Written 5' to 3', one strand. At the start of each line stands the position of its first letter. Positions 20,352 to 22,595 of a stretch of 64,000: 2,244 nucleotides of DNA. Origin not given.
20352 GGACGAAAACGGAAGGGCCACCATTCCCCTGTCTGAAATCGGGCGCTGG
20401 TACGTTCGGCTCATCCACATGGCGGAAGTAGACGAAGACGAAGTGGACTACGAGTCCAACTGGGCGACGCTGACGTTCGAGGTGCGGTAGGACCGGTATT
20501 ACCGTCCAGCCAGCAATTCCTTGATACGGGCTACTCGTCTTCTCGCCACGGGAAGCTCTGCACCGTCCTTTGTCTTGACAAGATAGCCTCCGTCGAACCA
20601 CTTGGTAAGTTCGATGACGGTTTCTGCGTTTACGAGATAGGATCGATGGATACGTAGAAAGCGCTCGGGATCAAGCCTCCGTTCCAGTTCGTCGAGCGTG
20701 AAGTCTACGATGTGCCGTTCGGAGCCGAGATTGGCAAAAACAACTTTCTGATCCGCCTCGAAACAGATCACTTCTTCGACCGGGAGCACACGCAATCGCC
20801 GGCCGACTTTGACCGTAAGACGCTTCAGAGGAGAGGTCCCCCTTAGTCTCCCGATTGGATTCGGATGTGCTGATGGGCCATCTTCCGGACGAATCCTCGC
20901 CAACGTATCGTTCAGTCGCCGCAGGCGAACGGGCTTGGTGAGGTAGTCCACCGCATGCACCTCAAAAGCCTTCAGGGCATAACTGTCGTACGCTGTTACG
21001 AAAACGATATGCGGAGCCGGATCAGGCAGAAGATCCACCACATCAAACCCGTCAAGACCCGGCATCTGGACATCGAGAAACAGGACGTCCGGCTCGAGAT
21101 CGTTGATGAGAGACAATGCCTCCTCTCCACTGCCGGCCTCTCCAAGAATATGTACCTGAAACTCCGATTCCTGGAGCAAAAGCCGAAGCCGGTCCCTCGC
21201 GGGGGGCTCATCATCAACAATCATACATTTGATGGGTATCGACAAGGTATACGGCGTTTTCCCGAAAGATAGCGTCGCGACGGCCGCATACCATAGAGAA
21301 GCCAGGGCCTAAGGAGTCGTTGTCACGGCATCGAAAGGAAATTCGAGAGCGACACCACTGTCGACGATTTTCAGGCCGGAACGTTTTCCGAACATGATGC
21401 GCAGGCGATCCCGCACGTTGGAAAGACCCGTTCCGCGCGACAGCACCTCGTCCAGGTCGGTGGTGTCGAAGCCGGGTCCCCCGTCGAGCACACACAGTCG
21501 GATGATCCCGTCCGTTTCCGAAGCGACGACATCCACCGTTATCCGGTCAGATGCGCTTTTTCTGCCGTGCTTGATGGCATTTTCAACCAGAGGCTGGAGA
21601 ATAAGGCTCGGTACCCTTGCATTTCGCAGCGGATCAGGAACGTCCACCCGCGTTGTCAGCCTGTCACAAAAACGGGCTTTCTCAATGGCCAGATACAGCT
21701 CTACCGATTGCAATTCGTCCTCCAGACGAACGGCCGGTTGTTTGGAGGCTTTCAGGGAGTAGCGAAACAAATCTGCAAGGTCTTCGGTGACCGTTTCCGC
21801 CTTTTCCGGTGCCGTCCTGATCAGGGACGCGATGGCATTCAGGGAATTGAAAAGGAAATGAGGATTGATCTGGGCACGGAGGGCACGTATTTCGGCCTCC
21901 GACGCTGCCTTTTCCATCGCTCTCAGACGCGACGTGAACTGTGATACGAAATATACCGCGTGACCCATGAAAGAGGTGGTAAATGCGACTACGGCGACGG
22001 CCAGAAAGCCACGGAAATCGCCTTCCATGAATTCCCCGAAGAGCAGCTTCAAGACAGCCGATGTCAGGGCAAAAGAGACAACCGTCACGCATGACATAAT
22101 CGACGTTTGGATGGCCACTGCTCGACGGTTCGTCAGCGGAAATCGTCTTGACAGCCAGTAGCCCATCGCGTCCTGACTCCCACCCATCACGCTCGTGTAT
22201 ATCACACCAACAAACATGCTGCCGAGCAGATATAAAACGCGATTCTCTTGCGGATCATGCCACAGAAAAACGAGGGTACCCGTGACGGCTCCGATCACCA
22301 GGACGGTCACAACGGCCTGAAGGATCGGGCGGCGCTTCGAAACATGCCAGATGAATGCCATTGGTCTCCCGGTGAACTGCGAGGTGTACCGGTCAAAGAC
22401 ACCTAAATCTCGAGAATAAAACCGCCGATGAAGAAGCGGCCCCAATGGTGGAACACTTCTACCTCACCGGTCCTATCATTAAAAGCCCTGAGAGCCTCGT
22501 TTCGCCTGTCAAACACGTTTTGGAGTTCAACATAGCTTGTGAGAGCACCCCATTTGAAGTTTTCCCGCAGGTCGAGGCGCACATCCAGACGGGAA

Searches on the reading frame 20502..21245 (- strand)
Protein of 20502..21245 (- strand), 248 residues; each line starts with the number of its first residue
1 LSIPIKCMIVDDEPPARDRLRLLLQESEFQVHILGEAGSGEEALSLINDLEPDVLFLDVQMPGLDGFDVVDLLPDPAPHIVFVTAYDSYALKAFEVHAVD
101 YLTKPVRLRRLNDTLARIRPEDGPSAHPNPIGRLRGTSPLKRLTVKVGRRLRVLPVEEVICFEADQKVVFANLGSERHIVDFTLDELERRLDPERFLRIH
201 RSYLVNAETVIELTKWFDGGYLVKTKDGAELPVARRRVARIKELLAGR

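Call 69: search_protein_families(library=pfam, proteins=[window:20502-21245:-], max_evalue=0.00001)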
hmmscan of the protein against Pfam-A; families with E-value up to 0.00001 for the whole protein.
window:20502-21245:- (248 aa): 2 families
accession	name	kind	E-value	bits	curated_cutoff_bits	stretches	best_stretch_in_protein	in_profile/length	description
PF04397.21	LytTR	-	9.6e-24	83.9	22.6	1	150-245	2-97/98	LytTr DNA-binding domain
PF00072.30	Response_reg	-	7.6e-23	81.2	30.2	1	8-114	2-109/111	Response regulator receiver domain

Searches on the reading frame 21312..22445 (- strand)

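Call 69: search_protein_families(library=pfam, proteins=[window:21312-22445:-], max_evalue=0.00001)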
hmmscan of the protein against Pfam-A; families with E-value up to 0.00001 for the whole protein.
window:21312-22445:- (378 aa): 2 families
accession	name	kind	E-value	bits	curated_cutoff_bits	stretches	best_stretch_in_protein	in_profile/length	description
PF06580.19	His_kinase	-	1.4e-27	96.2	25.2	1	184-263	1-81/81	Histidine kinase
PF02518.31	HATPase_c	-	3.7e-07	31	26.4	1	281-362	8-81/111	Histidine kinase-, DNA gyrase B-, and HSP90-like ATPase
